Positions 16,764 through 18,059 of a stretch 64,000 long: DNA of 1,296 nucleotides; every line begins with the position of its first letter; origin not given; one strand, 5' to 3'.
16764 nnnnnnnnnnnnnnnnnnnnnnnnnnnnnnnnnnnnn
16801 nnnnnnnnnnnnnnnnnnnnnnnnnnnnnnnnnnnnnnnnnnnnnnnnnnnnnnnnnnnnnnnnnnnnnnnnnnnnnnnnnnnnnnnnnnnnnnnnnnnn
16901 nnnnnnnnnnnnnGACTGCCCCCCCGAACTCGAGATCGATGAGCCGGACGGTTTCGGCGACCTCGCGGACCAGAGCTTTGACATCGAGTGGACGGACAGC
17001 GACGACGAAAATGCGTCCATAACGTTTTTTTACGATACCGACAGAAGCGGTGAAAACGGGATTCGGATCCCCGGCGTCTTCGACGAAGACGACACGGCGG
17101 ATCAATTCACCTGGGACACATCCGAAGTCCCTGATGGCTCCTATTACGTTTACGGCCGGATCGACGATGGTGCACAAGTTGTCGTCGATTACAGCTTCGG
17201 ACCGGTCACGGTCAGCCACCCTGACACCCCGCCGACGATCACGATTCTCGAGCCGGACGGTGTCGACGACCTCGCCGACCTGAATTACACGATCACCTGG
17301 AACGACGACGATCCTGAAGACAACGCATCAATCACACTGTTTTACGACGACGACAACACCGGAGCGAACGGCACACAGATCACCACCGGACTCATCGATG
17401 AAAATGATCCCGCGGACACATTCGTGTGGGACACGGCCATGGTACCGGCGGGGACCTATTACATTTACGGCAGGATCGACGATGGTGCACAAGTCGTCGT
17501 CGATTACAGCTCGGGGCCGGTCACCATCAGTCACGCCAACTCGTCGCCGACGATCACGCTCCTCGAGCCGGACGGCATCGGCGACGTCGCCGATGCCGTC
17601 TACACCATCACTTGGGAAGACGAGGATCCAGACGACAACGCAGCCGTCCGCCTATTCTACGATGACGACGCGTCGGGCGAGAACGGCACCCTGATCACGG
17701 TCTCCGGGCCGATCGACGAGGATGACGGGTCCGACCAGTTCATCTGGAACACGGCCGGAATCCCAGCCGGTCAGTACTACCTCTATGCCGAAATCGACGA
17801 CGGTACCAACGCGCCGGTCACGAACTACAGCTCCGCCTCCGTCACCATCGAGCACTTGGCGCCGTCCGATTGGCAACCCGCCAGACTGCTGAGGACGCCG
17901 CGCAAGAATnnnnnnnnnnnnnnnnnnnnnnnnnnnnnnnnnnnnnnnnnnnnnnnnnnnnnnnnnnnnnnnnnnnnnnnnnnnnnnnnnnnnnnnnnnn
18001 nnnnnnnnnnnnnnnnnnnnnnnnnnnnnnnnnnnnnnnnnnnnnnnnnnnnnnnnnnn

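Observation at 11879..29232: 3344-aa secreted LVIVD-Kelch-peptidase-DUF11-GEVED giant bracketed by an ECF-sigma/kinase pair and a second kinase-TPR protein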

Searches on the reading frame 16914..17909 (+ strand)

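Call 9: search_protein_families(library=pfam, proteins=[window:16914-17909:+], max_evalue=1)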
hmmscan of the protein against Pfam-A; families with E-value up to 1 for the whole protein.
window:16914-17909:+ (332 aa): 11 families
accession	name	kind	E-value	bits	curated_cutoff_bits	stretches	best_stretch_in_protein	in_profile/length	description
PF10342.15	Kre9_KNH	-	3.1e-11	44.3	24.6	3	124-199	13-89/94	Kre9/KNH-like N-terminal Ig-like domain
PF13750.12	Big_3_3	-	1.3e-07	31.9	27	1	64-128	4-73/157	Bacterial Ig-like domain (group 3)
PF00258.30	Flavodoxin_1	-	0.0011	19.6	25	0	121-147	48-72/143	Flavodoxin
PF23981.1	DUF7305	-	0.0071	16.7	27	2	167-205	36-74/185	Domain of unknown function (DUF7305)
PF22508.2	InlJ_IG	-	0.018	15.6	26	2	214-256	31-72/81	Internalin J, Immunoglobulin-like domain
PF17957.7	Big_7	-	0.023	15.7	24.1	0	19-79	17-68/70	Bacterial Ig domain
PF21604.3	CRLF2_D1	-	0.024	15.2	27.3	0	23-45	8-30/51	Cytokine receptor-like factor 2-like, D1 domain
PF20953.2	Caud_bapl16_3rd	-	0.024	15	27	0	130-152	48-70/84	Phage tail base-plate attachment protein C-terminal insertion domain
PF16405.10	DUF5013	-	0.029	15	28.5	0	256-299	44-87/149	Domain of unknown function (DUF5013)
PF23560.1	GBD_Hemicentin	-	0.075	13.4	27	0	193-221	19-47/100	Hemicentin galactose-binding domain-like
PF16967.11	TcfC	-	0.12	12.4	29.4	0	68-91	37-60/68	E-set like domain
